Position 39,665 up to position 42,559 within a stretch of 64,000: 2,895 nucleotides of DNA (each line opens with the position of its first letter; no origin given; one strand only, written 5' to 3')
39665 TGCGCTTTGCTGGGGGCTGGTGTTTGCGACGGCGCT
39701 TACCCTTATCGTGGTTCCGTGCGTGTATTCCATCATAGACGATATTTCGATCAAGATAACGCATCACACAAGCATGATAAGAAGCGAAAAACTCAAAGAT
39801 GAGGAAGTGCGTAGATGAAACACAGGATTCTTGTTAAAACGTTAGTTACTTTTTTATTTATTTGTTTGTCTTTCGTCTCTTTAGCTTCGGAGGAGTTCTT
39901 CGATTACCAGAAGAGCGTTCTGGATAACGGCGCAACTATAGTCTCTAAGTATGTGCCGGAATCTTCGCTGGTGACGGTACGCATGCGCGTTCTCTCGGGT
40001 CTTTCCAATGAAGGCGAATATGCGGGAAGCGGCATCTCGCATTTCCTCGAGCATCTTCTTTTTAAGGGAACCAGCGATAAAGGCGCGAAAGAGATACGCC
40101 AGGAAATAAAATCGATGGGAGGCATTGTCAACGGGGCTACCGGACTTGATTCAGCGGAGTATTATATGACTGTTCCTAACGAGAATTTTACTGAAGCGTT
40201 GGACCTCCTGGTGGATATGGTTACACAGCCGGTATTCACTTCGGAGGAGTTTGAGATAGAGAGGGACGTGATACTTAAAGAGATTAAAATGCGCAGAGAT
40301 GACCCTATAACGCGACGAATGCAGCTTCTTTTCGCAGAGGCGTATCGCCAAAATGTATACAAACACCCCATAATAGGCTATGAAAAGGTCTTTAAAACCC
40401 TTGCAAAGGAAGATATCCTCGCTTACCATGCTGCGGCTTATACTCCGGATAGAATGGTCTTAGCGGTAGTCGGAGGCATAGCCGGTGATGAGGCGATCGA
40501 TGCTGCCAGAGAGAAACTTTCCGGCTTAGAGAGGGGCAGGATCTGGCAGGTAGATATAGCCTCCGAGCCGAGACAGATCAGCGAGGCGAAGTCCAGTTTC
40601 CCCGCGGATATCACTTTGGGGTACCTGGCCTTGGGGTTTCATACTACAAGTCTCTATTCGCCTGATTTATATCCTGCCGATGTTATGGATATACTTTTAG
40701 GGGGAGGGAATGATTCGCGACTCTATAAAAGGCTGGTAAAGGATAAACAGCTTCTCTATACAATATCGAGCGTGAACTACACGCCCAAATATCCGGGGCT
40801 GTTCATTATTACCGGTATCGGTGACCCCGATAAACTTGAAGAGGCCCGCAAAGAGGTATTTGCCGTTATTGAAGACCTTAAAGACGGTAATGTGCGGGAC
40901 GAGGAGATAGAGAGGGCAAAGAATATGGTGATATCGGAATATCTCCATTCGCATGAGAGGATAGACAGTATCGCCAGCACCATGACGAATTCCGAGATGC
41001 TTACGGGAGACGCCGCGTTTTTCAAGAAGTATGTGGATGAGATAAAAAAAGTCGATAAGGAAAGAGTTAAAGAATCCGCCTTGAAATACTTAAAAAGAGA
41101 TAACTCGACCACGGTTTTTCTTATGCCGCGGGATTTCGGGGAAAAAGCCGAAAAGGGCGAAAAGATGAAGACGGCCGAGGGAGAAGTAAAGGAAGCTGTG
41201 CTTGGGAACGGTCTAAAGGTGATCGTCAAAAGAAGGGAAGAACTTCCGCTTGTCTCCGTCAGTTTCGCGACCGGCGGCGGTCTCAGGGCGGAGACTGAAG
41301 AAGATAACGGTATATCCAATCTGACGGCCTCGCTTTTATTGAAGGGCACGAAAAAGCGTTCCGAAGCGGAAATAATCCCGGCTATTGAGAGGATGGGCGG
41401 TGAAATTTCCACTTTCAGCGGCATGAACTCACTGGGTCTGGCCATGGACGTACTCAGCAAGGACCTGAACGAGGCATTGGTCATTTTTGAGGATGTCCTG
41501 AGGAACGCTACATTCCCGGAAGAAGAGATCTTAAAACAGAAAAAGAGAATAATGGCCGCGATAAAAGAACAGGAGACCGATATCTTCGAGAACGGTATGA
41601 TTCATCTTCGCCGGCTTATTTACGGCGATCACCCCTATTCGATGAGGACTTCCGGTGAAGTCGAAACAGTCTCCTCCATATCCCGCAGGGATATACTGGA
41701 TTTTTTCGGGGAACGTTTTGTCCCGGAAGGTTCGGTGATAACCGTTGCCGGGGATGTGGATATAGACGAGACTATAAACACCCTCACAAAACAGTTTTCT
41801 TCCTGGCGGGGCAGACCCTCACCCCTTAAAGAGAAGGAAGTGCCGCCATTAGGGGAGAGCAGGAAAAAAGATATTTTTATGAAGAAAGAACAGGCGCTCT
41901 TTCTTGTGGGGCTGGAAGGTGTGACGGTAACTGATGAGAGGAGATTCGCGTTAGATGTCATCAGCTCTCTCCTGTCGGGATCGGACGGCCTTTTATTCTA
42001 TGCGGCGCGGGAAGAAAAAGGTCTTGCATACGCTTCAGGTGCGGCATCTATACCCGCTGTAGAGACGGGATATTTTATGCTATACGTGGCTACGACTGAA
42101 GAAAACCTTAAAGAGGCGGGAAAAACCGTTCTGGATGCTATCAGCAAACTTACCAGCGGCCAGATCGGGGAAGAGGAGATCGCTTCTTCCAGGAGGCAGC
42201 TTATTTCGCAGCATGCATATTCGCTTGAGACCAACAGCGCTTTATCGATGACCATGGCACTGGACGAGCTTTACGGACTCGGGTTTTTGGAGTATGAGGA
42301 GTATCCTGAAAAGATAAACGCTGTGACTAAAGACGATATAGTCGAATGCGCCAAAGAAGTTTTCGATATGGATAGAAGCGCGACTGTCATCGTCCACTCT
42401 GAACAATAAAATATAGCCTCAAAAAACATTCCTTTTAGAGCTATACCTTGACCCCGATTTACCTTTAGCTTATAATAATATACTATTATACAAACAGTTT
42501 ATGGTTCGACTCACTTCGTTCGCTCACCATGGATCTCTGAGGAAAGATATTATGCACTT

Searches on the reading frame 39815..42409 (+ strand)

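Call 9: search_protein_families(library=pfam, proteins=[window:39815-42409:+])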
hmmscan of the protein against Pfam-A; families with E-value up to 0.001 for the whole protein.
window:39815-42409:+ (864 aa): 2 families
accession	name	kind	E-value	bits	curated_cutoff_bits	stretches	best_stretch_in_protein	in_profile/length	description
PF05193.26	Peptidase_M16_C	-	1.7e-60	204.5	23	2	197-371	3-180/181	Peptidase M16 inactive domain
PF00675.25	Peptidase_M16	-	1.9e-46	158.1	22.3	2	42-188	2-147/149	Insulinase (Peptidase family M16)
